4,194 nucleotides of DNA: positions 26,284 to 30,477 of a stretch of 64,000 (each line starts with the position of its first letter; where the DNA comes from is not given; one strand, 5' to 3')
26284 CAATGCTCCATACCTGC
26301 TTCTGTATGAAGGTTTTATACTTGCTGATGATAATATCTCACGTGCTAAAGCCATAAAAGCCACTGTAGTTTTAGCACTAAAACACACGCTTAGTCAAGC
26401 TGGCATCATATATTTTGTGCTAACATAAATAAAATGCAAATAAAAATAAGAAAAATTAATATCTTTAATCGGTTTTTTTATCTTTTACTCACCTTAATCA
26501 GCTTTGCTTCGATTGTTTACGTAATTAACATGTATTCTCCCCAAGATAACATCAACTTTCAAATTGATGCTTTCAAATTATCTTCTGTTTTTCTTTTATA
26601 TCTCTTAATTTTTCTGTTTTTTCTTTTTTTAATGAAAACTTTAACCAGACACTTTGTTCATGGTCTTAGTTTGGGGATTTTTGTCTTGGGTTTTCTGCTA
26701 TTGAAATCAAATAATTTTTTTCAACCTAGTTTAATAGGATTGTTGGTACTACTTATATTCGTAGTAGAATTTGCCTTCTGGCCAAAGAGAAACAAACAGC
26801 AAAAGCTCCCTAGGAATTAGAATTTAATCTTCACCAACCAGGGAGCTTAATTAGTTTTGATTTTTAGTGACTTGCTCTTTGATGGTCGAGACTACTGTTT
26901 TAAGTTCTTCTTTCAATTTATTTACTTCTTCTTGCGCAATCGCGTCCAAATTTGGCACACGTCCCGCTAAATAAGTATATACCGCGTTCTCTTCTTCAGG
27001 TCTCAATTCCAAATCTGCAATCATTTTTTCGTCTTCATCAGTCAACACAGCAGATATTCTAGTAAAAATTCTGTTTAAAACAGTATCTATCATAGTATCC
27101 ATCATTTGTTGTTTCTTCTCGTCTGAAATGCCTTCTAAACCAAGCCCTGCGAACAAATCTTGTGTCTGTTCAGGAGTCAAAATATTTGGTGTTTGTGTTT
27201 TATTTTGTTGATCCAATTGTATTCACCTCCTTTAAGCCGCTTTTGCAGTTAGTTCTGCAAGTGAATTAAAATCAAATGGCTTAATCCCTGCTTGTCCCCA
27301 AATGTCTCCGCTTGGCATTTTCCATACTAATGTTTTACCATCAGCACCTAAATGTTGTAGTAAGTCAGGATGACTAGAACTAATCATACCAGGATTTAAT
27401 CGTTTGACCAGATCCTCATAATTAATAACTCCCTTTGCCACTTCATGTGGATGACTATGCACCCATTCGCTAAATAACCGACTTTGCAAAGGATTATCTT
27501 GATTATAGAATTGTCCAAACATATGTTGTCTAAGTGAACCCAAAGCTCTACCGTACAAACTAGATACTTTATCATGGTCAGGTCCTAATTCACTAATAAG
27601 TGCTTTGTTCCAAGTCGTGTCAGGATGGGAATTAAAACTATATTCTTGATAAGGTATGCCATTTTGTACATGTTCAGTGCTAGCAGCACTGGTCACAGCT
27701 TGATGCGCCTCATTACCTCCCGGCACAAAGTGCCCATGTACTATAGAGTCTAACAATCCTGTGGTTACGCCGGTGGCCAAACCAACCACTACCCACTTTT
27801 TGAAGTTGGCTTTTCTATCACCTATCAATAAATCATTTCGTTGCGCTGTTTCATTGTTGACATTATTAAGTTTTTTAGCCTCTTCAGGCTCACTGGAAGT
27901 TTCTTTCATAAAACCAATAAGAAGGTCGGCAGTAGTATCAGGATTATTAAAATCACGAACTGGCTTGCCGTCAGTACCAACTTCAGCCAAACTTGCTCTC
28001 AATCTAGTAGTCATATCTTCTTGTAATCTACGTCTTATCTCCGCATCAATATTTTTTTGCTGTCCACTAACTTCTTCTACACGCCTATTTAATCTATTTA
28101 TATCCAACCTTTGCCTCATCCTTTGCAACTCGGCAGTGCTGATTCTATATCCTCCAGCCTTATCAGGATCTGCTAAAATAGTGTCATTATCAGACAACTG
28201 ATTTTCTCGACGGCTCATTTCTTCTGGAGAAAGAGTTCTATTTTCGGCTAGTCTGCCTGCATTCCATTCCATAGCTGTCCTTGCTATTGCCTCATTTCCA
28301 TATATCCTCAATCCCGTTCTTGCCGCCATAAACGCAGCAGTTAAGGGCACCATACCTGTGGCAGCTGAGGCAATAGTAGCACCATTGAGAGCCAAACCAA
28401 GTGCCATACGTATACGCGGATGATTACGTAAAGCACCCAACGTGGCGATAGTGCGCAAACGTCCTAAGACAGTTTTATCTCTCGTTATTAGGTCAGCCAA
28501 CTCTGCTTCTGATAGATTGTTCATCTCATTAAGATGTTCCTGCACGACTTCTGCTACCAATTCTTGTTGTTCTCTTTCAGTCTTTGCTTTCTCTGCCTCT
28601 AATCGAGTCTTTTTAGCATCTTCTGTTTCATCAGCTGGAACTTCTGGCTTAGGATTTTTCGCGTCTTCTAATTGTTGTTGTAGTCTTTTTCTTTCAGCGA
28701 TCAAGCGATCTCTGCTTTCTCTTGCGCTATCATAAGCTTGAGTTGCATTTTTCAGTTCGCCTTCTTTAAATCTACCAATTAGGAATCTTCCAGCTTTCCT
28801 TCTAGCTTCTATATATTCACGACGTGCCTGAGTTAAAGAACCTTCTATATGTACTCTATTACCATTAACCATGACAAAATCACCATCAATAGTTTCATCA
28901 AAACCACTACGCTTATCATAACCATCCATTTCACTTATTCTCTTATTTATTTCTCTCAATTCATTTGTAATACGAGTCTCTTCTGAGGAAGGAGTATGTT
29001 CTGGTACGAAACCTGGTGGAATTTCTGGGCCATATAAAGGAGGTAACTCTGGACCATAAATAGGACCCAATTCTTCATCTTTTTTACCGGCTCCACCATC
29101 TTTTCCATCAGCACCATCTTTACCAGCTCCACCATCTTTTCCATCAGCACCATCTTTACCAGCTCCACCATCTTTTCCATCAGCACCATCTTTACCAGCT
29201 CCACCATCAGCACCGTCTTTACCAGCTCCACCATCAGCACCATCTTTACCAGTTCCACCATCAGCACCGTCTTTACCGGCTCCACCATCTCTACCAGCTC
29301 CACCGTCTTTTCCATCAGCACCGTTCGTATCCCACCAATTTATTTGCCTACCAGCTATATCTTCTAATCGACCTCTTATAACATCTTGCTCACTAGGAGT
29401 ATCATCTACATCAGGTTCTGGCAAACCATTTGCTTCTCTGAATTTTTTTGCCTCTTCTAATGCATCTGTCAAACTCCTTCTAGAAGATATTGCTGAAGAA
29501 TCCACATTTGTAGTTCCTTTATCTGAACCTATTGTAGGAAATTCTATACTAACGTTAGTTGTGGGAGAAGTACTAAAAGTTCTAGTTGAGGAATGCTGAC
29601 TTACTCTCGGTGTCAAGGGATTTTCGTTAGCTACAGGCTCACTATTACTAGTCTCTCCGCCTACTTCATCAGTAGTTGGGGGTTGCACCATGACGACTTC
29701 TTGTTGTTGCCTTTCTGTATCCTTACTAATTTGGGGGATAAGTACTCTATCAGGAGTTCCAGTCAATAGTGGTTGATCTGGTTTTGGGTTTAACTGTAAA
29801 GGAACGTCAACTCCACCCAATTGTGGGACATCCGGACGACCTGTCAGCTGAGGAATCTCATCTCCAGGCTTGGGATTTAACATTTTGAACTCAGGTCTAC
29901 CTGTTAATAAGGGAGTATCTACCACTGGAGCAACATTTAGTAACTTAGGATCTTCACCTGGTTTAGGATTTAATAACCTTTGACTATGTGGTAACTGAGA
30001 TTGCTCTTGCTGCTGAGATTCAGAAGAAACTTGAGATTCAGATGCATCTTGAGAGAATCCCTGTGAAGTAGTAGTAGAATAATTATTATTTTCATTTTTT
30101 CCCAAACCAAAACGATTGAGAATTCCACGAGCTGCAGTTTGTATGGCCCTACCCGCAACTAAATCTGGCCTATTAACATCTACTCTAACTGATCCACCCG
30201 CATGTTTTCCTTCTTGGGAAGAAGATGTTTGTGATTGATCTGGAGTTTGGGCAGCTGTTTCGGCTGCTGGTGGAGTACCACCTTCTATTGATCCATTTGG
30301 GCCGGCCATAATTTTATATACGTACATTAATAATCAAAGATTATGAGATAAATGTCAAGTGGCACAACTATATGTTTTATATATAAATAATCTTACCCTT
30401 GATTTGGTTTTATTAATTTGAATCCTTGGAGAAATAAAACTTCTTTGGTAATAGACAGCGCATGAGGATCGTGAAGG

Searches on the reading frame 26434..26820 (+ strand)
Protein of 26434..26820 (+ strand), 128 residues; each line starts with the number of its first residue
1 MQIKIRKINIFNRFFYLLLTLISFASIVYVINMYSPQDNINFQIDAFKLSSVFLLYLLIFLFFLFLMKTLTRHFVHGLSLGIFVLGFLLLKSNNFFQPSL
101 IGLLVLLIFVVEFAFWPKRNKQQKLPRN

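Call 4: search_protein_families(library=pfam, proteins=[window:26434-26820:+], max_evalue=1)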
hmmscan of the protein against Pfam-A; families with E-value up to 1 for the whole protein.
window:26434-26820:+ (128 aa): 4 families
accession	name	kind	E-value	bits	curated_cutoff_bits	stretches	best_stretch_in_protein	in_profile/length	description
PF05545.16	FixQ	-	0.08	13.3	29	1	100-121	15-36/49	Cbb3-type cytochrome oxidase component FixQ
PF04647.20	AgrB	-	0.11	12.2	23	0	10-88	97-180/185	Accessory gene regulator B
PF10337.15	ArAE_2_N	-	0.24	10.8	23.5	1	48-89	139-180/470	Putative ER transporter, 6TM, N-terminal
PF09843.14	DUF2070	-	0.55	8.9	30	1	10-119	72-177/561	Predicted membrane protein (DUF2070)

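Call 5: search_protein_families(library=ncbifam, proteins=[window:26434-26820:+], max_evalue=1)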
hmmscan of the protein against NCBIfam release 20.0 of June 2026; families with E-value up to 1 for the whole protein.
window:26434-26820:+ (128 aa): 1 family
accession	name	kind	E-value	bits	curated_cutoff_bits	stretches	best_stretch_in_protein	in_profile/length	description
TIGR03023.1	WcaJ_sugtrans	equivalog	0.28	10.4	410.75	1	13-90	31-108/453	undecaprenyl-phosphate glucose phosphotransferase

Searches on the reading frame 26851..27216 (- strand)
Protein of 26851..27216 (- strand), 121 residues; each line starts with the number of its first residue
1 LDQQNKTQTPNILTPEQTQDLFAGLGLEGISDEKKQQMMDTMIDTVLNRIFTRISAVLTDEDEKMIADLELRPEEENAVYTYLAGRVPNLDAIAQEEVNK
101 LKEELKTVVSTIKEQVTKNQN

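Call 4: search_protein_families(library=pfam, proteins=[window:26851-27216:-], max_evalue=1)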
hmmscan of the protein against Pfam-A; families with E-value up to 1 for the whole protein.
window:26851-27216:- (121 aa): 4 families
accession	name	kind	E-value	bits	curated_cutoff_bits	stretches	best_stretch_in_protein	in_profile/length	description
PF18908.5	DUF5663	-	0.0024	18.8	23.7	1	23-104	3-83/84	Protein of unknown function (DUF5663)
PF21607.2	FabD_helical_ins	-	0.019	15.6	27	1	26-75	3-52/80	[Acyl-carrier-protein] S-malonyltransferase, inserted helical domain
PF05289.16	BLYB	-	0.08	13.6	25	1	38-75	62-99/120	Borrelia hemolysin accessory protein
PF16690.10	MMACHC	-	0.093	12.7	27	1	30-87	48-104/216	Methylmalonic aciduria and homocystinuria type C family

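Call 5: search_protein_families(library=ncbifam, proteins=[window:26851-27216:-], max_evalue=1)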
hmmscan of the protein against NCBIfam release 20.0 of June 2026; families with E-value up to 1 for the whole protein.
window:26851-27216:- (121 aa): 3 families
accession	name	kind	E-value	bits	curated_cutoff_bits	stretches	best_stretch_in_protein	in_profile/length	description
TIGR02939.1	RpoE_Sigma70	equivalog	0.032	14.2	236.15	1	23-57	148-182/190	RNA polymerase sigma factor RpoE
NF008018.0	PRK10748.1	equivalog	0.063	12.5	225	1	49-118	5-74/238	5-amino-6-(5-phospho-D-ribitylamino)uracil phosphatase YigB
NF007015.0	PRK09480.1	equivalog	0.085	12.4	120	1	35-112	54-131/197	nucleoid occlusion factor SlmA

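Call 23: search_protein_families(library=phrogs, proteins=[window:26851-27216:-], max_evalue=0.1)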
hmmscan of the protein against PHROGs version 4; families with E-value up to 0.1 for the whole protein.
window:26851-27216:- (121 aa): 1 family
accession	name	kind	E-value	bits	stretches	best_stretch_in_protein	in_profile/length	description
phrog_9583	-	unknown function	0.039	15.5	1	35-108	17-93/113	-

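Call 24: search_protein_families(library=padloc, proteins=[window:26851-27216:-], max_evalue=0.1)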
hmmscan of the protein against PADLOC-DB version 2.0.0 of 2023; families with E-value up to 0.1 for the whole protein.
window:26851-27216:- (121 aa): 1 family
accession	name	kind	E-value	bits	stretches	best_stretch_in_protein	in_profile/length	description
PDLC04985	PDC-S27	-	0.013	12.4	1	32-115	211-292/484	-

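Call 43: find_homologous_proteins(query=window:26854-27216:-, max_evalue=0.001)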
Query window:26854-27216:- (121 aa): 1 proteins with E <= 0.001 among 9 candidates.
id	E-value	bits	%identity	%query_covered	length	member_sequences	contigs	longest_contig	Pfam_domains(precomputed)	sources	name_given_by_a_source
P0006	1.1e-68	246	100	100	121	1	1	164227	PF18908.7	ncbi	-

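Call 49: find_related_loci(query=A5, collection=metagenome_contigs, flank=6000)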
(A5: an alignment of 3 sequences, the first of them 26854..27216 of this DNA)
Query A5 (121 aa) in metagenome_contigs; peptide patterns used: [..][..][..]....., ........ (x = any residue, [..] = any of these).
331 stretches matched a pattern, but none encodes a relative of the query by tblastn (E <= 1e-3).

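Call 53: search_solved_structures(query=A5, max_evalue=10)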
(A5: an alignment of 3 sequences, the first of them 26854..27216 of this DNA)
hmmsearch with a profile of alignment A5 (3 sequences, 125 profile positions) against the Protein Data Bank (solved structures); distinct sequences matched with E-value up to 10: 1.
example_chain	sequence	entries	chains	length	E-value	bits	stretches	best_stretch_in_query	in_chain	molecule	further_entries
7nrc_So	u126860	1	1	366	1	12.7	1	39-120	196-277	Ribosome-interacting GTPase 2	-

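Call 55: find_encoding_contigs(protein=P0006, flank=10000, max_places=3)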
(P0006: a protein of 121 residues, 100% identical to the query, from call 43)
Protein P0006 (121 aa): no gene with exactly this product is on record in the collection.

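Call 61: search_dna_similar(query=window:26854-27216:-, collection=phages, mode=protein, max_evalue=0.01)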
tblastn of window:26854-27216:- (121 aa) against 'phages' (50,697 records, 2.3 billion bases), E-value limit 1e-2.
No match.

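Call 63: predict_structure(alignment_id=A5)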
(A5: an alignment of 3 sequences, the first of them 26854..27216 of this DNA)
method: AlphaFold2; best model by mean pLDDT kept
length: 121 residues; sequences in the alignment: 3
mean_pLDDT: 77.3   pTM: 0.61
mean pLDDT of the five models: 77.3, 77.1, 74.9, 72.1, 68.0
residues with pLDDT >= 90: 0; 70-90: 99; 50-70: 11; < 50: 11
segments of 3 or more residues with pLDDT < 50: 1-10
pLDDT, mean of each block of 10 residues (from residue 1): 38 70 82 80 85 87 87 75 86 87 83 71 46
secondary structure, 60 per line:
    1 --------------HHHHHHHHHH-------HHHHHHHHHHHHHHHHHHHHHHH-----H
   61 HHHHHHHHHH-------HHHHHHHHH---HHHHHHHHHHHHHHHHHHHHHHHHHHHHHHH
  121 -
elements in order: H15-24 H32-54 H60-70 H78-86 H90-120

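Call 67: fold_search(model_id=the predicted structure, library=pdb)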
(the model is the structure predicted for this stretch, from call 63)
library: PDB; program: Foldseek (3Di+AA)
matches with E <= 10: 51; with E <= 0.001: 0
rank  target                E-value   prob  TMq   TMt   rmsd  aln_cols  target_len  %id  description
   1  1wpa                  1.5e+00  0.14  0.22  0.24  12.8       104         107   21  1.5 Angstrom crystal structure of human occludin fragment 413-522 (released 2005-09-06)
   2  5n7k_B                2.7e+00  0.11  0.24  0.25  14.8       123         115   10  Crystal structure of the coiled-coil domain of human tricellulin (released 2017-07-12)
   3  5j0l_D                2.8e+00  0.14  0.26  0.27  10.7       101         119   12  De novo design of protein homo-oligomers with modular hydrogen bond network-mediated specificity (released 2016-07-06)
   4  1xaw                  3.0e+00  0.09  0.22  0.25  13.0       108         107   20  crystal structure of the cytoplasmic distal C-terminal domain of occludin (released 2005-09-06)
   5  8vsj_C                3.3e+00  0.06  0.21  0.21  14.1       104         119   16  Engineered peptide-specific binder in complex with HLA-DR1/CLIP (released 2024-10-02)
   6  5n7k_D                3.5e+00  0.09  0.24  0.25  15.3       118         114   13  Crystal structure of the coiled-coil domain of human tricellulin (released 2017-07-12)
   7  5j0l_A                5.1e+00  0.09  0.27  0.25  10.9        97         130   11  De novo design of protein homo-oligomers with modular hydrogen bond network-mediated specificity (released 2016-07-06)
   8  6s3r_A                5.1e+00  0.08  0.29  0.20  11.2       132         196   12  Structure of the FliPQR complex from the flagellar type 3 secretion system of Pseudomonas savastanoi. (released 2020-03-25)
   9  8wk3_F                5.1e+00  0.06  0.24  0.16  13.0       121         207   11  Cryo-EM structure of the proximal rod-export apparatus and FlgF within the motor-hook complex in the CW state (released 2024-09-04)
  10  7v7d_A                5.1e+00  0.04  0.19  0.05  15.8       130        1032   10  Cryo-EM structure of SARS-CoV-2 S-Kappa variant (B.1.617.1), all RBD-down conformation (released 2021-10-06)
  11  6bzh_C                5.7e+00  0.08  0.31  0.22   9.7       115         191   14  Structure of mouse RIG-I tandem CARDs (released 2018-01-17)
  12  112l                  5.7e+00  0.05  0.23  0.19  14.5       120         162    9  STRUCTURAL BASIS OF ALPHA-HELIX PROPENSITY AT TWO SITES IN T4 LYSOZYME (released 1993-10-31)
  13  3nqj_B                6.1e+00  0.12  0.26  0.39   2.9        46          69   15  Crystal structure of (CENP-A/H4)2 heterotetramer (released 2010-08-25)
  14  8gym_O                6.1e+00  0.08  0.26  0.25   7.7        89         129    7  Cryo-EM structure of Tetrahymena thermophila respiratory mega-complex MC IV2+(I+III2+II)2 (released 2023-06-14)
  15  4hr1_A                6.1e+00  0.04  0.21  0.21  11.7       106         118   10  Structure of PAV1-137, a protein from the virus PAV1 that infects Pyrococcus abyssi. (released 2013-06-19)
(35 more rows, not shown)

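Call 81: find_related_loci(query=A5, collection=viral_contigs, flank=6000)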
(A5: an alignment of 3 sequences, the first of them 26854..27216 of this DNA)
Query A5 (121 aa) in viral_contigs; peptide patterns used: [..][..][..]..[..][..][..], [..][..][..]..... (x = any residue, [..] = any of these).
218 stretches matched a pattern, but none encodes a relative of the query by tblastn (E <= 1e-3).

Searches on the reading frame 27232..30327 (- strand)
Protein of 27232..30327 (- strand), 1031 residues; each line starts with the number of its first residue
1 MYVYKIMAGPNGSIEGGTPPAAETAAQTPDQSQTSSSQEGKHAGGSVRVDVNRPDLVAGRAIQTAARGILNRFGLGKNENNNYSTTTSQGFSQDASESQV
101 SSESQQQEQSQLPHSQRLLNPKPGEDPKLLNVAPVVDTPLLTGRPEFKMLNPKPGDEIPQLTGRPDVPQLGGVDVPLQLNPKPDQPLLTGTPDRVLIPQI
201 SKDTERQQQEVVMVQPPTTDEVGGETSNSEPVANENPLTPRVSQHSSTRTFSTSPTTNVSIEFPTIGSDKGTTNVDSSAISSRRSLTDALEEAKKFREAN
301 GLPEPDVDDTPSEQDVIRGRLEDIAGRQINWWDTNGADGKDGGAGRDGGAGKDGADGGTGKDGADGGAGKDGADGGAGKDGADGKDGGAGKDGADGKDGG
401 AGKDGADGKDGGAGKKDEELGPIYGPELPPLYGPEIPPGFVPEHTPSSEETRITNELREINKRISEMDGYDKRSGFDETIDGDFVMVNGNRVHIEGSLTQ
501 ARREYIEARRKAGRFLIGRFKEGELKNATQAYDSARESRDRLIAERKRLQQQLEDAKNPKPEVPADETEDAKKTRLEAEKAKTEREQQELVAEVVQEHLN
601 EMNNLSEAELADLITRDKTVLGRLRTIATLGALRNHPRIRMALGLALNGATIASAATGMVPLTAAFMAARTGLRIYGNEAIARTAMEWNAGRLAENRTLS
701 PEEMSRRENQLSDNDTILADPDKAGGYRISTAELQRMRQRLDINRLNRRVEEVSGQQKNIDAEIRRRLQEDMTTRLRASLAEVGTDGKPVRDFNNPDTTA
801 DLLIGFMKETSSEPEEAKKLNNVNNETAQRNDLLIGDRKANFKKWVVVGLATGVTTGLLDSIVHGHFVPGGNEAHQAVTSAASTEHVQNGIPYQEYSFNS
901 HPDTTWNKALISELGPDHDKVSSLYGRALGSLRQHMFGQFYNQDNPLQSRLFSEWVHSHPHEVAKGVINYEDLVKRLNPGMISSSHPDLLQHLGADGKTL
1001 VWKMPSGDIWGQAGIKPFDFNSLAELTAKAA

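Call 4: search_protein_families(library=pfam, proteins=[window:27232-30327:-], max_evalue=1)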
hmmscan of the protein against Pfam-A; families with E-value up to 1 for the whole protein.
window:27232-30327:- (1031 aa): 1 family
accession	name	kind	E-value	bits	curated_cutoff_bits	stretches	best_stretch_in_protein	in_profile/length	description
PF01391.23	Collagen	-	0.003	17.7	27.2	2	360-416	1-57/60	Collagen triple helix repeat (20 copies)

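Call 5: search_protein_families(library=ncbifam, proteins=[window:27232-30327:-], max_evalue=1)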
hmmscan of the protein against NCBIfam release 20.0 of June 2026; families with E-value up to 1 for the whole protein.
window:27232-30327:- (1031 aa): 4 families
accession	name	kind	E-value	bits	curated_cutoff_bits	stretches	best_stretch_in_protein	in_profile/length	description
NF038329.2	gly_rich_SclB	equivalog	7.3e-13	48.2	325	1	336-417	246-337/442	LPXTG-anchored collagen-like adhesin Scl2/SclB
NF038330.1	adhesin_SclA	exception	5e-06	26.4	400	1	335-418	125-208/405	LPXTG-anchored collagen-like adhesin Scl1/SclA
NF010532.0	PRK13922.9-3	equivalog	0.013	14.6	243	1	510-605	40-124/280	rod shape-determining protein MreC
NF046116.1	adhesin_Lcl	equivalog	0.13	10.8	500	1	336-415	84-163/431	collagen-like adhesin Lcl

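Call 23: search_protein_families(library=phrogs, proteins=[window:27232-30327:-], max_evalue=0.1)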
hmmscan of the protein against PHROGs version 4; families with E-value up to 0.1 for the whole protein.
window:27232-30327:- (1031 aa): 11 families
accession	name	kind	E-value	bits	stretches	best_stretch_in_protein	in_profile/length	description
phrog_8745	-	tail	9e-11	40.8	1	334-414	1376-1467/1803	tail fiber protein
phrog_26246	-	tail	1.1e-05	25.8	1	326-416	73-163/329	tail protein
phrog_18350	-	tail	2.8e-05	24.9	1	325-414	101-190/253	tail fiber protein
phrog_1806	-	tail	0.00083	19.7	1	335-411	156-230/276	collagen like minor tail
phrog_26654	-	unknown function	0.0013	19.1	1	304-414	39-142/360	-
phrog_5073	-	tail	0.0015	18.7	1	334-415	259-340/519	tail fiber protein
phrog_26346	-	unknown function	0.0018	18.1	1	335-412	195-272/659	-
phrog_366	-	tail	0.0049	17.4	1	309-417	293-387/474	tail fiber protein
phrog_6320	-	tail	0.0093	15.8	1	336-417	131-212/745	tail fiber protein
phrog_13674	-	tail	0.017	14.7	1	503-597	314-408/764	tail length tape measure protein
phrog_31749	-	unknown function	0.06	14.1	0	270-334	89-152/199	-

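Call 24: search_protein_families(library=padloc, proteins=[window:27232-30327:-], max_evalue=0.1)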
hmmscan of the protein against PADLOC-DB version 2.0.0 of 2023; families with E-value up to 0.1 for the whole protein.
window:27232-30327:- (1031 aa): 0 families

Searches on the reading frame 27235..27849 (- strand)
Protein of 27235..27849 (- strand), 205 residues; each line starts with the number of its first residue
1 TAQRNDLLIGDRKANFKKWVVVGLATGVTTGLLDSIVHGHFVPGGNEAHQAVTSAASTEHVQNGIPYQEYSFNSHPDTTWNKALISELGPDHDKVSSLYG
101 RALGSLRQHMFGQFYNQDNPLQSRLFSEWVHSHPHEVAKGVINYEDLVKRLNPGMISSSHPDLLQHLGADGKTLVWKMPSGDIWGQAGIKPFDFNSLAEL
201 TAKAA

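Call 51: search_solved_structures(query=A4, max_evalue=10)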
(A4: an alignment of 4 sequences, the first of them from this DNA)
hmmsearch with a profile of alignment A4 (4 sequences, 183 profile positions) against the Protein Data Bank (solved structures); distinct sequences matched with E-value up to 10: 0.

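Call 72: search_protein_families(library=pfam, alignment_id=A4, max_evalue=10)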
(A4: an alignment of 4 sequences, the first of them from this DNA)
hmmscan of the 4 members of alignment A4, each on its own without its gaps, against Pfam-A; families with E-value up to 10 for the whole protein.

A. member 1, seq(205 aa): 0 families

B. families by the number of members that match (of 4 scanned): 3 families
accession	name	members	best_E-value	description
PF17150.9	CHASE6_C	1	0.02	C-terminal domain of two-partite extracellular sensor domain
PF23500.1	DUF7133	1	0.025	Domain of unknown function (DUF7133)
PF00509.23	Hemagglutinin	1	0.23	Haemagglutinin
